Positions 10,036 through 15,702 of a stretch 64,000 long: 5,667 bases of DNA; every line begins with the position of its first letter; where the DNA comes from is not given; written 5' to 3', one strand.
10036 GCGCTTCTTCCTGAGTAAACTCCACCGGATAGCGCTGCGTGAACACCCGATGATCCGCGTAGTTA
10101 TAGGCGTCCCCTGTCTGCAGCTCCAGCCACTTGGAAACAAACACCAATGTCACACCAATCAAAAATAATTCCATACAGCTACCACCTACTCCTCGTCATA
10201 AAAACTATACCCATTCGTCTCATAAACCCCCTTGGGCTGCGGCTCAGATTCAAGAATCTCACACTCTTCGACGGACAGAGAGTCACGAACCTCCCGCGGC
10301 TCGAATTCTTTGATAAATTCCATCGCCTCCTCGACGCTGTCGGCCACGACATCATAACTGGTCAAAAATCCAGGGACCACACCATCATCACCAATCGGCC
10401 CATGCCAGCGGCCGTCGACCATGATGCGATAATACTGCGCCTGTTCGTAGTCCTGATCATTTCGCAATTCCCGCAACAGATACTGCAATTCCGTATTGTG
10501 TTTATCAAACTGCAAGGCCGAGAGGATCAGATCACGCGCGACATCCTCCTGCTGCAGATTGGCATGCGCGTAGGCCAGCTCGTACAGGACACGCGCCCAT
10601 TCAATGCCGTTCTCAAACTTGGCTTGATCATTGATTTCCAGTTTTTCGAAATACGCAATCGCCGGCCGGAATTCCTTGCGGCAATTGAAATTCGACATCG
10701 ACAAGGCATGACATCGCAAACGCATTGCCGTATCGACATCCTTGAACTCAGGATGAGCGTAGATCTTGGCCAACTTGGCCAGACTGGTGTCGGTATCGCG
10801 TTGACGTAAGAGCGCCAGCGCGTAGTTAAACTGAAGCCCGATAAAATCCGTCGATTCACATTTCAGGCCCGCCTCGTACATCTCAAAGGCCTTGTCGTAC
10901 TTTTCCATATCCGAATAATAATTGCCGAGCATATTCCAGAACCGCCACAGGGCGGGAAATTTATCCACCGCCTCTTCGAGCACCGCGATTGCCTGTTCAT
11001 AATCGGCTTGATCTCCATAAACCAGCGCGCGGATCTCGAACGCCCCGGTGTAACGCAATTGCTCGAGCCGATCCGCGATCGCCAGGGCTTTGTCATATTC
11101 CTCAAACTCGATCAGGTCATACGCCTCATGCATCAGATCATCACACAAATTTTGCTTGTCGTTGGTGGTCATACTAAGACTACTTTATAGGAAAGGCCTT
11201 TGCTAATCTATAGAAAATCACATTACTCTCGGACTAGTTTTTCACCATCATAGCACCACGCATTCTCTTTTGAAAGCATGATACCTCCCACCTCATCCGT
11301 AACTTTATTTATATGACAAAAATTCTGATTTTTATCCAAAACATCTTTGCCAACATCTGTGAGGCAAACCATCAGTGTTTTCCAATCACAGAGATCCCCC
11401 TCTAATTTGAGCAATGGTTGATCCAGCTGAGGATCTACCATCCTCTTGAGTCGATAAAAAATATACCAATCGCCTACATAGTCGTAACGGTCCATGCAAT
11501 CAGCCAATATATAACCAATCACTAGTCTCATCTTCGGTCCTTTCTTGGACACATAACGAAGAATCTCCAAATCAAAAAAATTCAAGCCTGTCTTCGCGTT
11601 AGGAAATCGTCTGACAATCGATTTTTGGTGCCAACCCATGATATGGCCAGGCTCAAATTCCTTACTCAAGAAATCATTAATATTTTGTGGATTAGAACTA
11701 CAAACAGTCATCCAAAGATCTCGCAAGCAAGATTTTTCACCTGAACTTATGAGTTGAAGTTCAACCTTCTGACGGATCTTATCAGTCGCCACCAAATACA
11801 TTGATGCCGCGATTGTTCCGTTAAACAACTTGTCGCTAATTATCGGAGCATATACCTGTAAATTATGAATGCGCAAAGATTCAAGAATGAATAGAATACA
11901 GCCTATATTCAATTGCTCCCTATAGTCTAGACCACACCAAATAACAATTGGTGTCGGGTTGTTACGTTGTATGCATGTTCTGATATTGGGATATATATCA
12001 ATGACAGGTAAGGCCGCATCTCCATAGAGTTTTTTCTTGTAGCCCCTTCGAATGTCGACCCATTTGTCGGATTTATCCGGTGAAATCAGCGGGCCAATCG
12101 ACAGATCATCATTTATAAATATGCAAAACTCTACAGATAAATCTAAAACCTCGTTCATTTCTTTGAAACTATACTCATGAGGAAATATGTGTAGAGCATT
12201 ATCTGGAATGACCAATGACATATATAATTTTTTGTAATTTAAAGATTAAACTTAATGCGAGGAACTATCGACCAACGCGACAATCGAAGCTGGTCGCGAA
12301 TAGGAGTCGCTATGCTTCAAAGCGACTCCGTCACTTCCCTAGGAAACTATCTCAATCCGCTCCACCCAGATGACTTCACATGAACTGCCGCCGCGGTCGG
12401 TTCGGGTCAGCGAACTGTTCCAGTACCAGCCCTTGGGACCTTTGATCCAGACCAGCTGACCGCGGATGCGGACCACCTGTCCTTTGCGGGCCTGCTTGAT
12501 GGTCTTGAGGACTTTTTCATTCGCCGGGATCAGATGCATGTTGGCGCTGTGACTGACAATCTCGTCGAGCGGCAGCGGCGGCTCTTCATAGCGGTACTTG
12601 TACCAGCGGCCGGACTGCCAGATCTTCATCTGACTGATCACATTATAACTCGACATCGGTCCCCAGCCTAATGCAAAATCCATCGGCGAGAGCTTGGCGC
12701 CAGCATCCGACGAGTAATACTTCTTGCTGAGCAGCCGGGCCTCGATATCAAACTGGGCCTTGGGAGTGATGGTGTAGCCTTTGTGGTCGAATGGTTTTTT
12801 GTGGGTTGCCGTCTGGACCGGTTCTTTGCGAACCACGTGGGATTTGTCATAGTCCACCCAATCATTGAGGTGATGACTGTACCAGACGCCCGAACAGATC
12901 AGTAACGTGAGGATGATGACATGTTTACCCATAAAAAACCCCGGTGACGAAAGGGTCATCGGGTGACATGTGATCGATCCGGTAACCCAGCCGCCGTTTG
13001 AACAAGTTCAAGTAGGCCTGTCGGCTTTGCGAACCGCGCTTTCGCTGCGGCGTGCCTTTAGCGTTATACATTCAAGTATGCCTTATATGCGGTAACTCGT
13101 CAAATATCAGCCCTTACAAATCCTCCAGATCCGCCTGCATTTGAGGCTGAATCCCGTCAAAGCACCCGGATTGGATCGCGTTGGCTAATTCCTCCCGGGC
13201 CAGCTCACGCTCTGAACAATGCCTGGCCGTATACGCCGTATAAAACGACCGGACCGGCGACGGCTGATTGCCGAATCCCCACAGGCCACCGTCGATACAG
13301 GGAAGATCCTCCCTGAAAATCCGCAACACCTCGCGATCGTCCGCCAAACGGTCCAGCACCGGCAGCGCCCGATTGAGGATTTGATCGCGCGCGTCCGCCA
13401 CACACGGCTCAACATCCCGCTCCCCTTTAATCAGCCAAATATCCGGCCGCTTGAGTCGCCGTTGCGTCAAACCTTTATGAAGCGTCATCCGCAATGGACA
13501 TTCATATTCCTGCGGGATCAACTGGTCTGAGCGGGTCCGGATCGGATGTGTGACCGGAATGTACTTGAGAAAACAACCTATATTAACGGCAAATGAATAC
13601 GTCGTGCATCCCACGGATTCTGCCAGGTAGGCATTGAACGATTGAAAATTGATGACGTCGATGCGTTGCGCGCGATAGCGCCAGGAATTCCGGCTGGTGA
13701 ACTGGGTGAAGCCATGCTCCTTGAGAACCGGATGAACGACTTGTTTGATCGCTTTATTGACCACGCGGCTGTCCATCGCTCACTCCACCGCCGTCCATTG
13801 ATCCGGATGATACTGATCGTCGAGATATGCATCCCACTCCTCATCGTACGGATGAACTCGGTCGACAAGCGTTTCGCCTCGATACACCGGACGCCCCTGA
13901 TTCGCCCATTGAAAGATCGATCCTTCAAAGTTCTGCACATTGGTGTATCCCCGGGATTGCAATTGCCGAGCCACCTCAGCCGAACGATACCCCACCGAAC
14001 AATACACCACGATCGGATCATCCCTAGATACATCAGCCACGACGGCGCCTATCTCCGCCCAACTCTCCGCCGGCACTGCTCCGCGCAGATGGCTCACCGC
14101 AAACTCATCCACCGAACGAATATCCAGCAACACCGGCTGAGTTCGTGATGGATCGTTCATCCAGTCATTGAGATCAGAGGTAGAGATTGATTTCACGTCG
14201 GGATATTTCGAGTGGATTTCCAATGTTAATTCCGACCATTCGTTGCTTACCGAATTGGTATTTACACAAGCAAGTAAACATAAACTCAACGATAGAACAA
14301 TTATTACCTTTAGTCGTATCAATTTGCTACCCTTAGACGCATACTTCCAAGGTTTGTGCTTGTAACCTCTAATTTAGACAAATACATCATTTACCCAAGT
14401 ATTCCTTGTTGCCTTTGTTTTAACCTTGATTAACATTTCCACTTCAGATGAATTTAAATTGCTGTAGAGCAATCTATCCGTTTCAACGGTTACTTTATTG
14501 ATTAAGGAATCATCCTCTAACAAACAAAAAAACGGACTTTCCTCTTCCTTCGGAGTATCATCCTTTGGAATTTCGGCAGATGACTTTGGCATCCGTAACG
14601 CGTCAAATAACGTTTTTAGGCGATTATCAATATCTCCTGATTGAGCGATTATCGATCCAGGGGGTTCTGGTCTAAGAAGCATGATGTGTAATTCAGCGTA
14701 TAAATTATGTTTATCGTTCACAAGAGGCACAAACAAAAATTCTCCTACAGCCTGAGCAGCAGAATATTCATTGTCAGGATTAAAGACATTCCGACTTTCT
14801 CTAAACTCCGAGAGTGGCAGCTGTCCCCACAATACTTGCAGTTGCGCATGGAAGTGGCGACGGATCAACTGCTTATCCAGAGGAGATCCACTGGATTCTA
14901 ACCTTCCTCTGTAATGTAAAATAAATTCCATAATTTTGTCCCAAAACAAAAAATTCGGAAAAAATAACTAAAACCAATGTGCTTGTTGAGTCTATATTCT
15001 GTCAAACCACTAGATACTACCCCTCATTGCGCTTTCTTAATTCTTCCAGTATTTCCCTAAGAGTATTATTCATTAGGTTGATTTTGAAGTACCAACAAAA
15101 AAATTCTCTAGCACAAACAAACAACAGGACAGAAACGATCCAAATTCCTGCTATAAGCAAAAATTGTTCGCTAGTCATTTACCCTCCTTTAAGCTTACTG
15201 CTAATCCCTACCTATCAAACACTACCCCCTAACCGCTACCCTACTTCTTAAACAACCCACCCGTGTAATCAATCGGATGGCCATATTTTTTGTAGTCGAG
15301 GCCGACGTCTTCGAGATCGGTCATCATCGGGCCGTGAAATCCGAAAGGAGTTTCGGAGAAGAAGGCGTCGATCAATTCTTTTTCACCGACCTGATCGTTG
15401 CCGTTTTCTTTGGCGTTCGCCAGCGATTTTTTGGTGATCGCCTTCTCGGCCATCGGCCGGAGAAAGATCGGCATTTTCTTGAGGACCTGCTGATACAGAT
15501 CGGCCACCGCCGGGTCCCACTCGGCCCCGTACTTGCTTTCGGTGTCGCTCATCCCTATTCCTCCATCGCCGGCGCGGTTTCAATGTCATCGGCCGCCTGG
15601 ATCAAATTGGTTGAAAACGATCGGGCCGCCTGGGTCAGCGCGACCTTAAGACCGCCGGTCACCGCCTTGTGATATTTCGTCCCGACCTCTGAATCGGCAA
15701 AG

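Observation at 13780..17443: Stand-alone secreted SoxZ-like protein with proline-rich repeat tail, bracketed by two rhodanese genes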

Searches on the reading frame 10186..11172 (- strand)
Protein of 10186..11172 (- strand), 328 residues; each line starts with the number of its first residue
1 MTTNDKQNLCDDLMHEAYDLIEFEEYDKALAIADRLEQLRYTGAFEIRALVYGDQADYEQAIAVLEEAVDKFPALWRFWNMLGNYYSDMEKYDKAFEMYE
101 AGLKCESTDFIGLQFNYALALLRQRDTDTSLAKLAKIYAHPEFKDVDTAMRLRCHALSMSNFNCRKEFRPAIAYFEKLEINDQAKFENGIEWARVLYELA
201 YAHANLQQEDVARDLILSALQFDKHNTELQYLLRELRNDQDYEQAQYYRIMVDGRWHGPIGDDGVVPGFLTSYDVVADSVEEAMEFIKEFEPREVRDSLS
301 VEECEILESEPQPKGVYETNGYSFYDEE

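Call 51: search_protein_families(library=pfam, proteins=[window:10186-11172:-], max_evalue=0.001)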
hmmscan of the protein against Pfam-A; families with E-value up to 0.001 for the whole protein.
window:10186-11172:- (328 aa): 8 families
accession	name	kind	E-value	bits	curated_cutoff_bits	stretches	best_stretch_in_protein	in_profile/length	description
PF13428.12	TPR_14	-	8.4e-09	35.7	23.5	0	47-83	6-42/44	Tetratricopeptide repeat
PF07719.23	TPR_2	-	1.3e-06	28.5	27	0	77-106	2-31/34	Tetratricopeptide repeat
PF13181.12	TPR_8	-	5.2e-05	23.5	25.7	0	77-104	2-29/34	Tetratricopeptide repeat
PF13431.12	TPR_17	-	5.4e-05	23.6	24.4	0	65-95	2-32/34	Tetratricopeptide repeat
PF13432.12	TPR_16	-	7e-05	23.6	32.7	1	49-103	4-58/65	Tetratricopeptide repeat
PF00515.34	TPR_1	-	9.9e-05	22.4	27.8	1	77-105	2-30/34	Tetratricopeptide repeat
PF20308.4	TPR-S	-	0.00016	22.6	27.6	0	92-140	2-47/102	Tetratricopeptide Repeats-Sensor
PF14559.12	TPR_19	-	0.00053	20.7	25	0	55-104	4-53/68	Tetratricopeptide repeat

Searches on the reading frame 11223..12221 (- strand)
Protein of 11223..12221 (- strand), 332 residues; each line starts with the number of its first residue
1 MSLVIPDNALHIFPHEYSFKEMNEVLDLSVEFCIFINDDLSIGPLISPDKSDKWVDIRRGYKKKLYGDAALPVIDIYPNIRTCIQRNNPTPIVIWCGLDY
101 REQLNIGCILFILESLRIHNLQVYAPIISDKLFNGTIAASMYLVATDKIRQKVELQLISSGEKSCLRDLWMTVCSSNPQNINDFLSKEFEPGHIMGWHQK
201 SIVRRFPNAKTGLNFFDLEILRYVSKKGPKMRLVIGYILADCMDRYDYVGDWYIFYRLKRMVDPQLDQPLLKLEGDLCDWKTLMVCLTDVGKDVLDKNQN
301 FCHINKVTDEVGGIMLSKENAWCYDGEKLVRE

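Call 3: search_protein_families(library=pfam, proteins=[window:11223-12221:-], max_evalue=1)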
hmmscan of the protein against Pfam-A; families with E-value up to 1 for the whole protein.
window:11223-12221:- (332 aa): 2 families
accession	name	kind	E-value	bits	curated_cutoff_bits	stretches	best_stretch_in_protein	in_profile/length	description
PF12395.13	DUF3658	-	9.6e-06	26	23.3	1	213-263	43-90/107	Protein of unknown function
PF08874.15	DUF1835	-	0.0003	21.3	21.1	1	32-116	26-113/122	Domain of unknown function (DUF1835)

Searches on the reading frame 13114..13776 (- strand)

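Call 3: search_protein_families(library=pfam, proteins=[window:13114-13776:-], max_evalue=1)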
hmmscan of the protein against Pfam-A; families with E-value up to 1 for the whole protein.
window:13114-13776:- (220 aa): 1 family
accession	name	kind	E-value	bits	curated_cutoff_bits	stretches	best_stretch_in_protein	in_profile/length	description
PF14137.11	DUF4304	-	5.8e-08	33.2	23.2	1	14-143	1-115/115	Domain of unknown function (DUF4304)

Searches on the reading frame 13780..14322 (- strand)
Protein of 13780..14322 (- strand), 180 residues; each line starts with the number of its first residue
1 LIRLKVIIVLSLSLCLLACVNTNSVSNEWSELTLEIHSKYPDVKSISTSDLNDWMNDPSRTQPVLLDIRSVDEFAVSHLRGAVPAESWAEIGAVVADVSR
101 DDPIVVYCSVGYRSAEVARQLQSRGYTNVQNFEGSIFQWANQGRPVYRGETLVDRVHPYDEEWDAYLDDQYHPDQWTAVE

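Call 3: search_protein_families(library=pfam, proteins=[window:13780-14322:-], max_evalue=1)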
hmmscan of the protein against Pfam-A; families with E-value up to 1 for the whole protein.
window:13780-14322:- (180 aa): 1 family
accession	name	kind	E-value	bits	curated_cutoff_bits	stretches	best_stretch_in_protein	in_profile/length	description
PF00581.25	Rhodanese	-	1.3e-16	61.3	22.2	1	50-141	4-101/102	Rhodanese-like domain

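Call 4: search_protein_families(library=ncbifam, proteins=[window:13780-14322:-], max_evalue=1)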
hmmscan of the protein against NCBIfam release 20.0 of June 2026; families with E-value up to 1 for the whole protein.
window:13780-14322:- (180 aa): 18 families
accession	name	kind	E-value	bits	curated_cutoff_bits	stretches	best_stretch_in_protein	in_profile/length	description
NF045521.1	rhoda_near_glyco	subfamily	7e-33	113.4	145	1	43-168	17-138/144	rhodanese homology domain-containing protein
NF006444.0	PRK08762.1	equivalog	3.8e-14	52.1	449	1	43-153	14-121/387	molybdopterin-synthase adenylyltransferase MoeB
NF005902.0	PRK07878.1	equivalog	5.5e-12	45.3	647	1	44-142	287-384/392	adenylyltransferase/sulfurtransferase MoeZ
NF041203.1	rhodanese_LYCAU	equivalog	3.7e-11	42.8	115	1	39-146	16-123/126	rhodanese-related (seleno)protein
NF001195.0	PRK00162.1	equivalog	3.3e-08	33.8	102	1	59-142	17-99/108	thiosulfate sulfurtransferase GlpE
NF001133.1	PRK00142.1-1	equivalog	2.4e-07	30.5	170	1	45-143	107-207/229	oxygen-dependent tRNA uridine(34) hydroxylase TrhO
NF033833.0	rhodan_ChrE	equivalog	4.4e-07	29.8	120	1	44-146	3-104/108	rhodanese family chromate resistance protein ChrE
NF005646.0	PRK07411.1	equivalog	5.1e-07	29.2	633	1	41-142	279-382/390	molybdopterin-synthase adenylyltransferase MoeB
NF045694.1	seleno_TsoB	exception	5.7e-06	24.7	805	1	5-151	7-161/572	rhodanese/DsbD fusion-like selenoprotein TsoB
NF007627.0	PRK10287.1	equivalog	2.5e-05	24.4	102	1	66-134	24-93/104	thiosulfate sulfurtransferase PspE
NF003703.0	PRK05320.1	equivalog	3.2e-05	23.7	331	1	45-153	111-228/280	sulfurtransferase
TIGR02981.1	phageshock_pspE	exception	0.0001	22.5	126.3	1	65-134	21-91/101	thiosulfate sulfurtransferase PspE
NF008750.0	PRK11784.1-2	equivalog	0.00091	18.4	241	1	60-83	13-36/346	tRNA 2-selenouridine(34) synthase MnmH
TIGR04271.1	ThiI_C_thiazole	equivalog_domain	0.0025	17.8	70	1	61-132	25-99/101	thiazole biosynthesis protein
TIGR03865.1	PQQ_CXXCW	subfamily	0.0048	16.8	128.05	1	99-148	114-164/167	PQQ-dependent catabolism-associated CXXCW motif protein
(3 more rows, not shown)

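Call 36: list_cluster_members(proteins=[P0001, window:13780-14322:-, window:17129-17443:-, window:14374-14949:-, window:15241-15552:-, window:15555-16406:-, window:17458-18480:-, window:18488-19888:-, P0011, P0044])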
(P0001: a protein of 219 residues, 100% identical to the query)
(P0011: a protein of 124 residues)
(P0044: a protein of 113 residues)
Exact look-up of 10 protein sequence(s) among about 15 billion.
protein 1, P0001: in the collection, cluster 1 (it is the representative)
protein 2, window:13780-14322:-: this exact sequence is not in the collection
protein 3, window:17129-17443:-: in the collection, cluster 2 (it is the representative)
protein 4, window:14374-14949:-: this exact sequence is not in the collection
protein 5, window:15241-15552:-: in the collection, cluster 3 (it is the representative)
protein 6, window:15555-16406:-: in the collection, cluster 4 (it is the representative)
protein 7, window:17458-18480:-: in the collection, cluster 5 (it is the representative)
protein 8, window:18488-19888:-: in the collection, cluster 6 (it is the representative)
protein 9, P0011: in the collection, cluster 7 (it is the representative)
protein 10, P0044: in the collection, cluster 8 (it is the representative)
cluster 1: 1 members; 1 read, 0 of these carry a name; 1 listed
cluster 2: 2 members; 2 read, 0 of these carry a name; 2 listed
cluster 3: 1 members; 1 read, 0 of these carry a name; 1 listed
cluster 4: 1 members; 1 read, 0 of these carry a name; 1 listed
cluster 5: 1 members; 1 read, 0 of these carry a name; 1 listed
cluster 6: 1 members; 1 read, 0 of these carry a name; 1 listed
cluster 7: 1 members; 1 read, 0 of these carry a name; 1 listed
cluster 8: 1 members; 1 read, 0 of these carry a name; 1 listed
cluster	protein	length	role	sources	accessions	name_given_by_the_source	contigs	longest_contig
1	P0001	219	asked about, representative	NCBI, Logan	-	-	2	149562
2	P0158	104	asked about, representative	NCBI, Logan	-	-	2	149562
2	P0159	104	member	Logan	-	-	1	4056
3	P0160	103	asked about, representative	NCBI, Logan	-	-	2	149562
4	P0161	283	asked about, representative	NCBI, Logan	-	-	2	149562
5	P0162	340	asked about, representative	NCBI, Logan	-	-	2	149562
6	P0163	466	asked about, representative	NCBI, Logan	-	-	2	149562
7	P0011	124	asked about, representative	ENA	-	-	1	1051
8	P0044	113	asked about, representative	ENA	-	-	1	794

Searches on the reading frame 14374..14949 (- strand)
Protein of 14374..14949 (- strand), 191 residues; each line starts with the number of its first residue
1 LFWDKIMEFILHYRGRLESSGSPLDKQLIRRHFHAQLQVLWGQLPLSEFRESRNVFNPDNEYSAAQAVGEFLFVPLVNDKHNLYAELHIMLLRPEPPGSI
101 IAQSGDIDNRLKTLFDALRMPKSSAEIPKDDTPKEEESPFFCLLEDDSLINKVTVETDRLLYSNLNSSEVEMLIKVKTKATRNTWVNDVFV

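Call 3: search_protein_families(library=pfam, proteins=[window:14374-14949:-], max_evalue=1)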
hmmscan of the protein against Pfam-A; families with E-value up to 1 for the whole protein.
window:14374-14949:- (191 aa): 1 family
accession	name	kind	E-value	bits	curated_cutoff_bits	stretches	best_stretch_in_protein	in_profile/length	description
PF05866.16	RusA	-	0.099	13.7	22.8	1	103-124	78-94/124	Endodeoxyribonuclease RusA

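Call 4: search_protein_families(library=ncbifam, proteins=[window:14374-14949:-], max_evalue=1)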
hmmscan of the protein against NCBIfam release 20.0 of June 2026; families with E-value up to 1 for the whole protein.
window:14374-14949:- (191 aa): 0 families

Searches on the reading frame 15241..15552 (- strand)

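Call 3: search_protein_families(library=pfam, proteins=[window:15241-15552:-], max_evalue=1)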
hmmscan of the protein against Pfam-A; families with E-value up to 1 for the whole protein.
window:15241-15552:- (103 aa): 2 families
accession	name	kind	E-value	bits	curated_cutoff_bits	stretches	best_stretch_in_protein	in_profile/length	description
PF11084.13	DUF2621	-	0.0039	17.6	27.7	1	11-92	56-137/139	Protein of unknown function (DUF2621)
PF08369.16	PCP_red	-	0.0046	17.4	32.5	1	21-55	6-36/45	Proto-chlorophyllide reductase 57 kD subunit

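Call 4: search_protein_families(library=ncbifam, proteins=[window:15241-15552:-], max_evalue=1)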
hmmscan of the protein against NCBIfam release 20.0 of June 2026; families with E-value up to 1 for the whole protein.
window:15241-15552:- (103 aa): 0 families
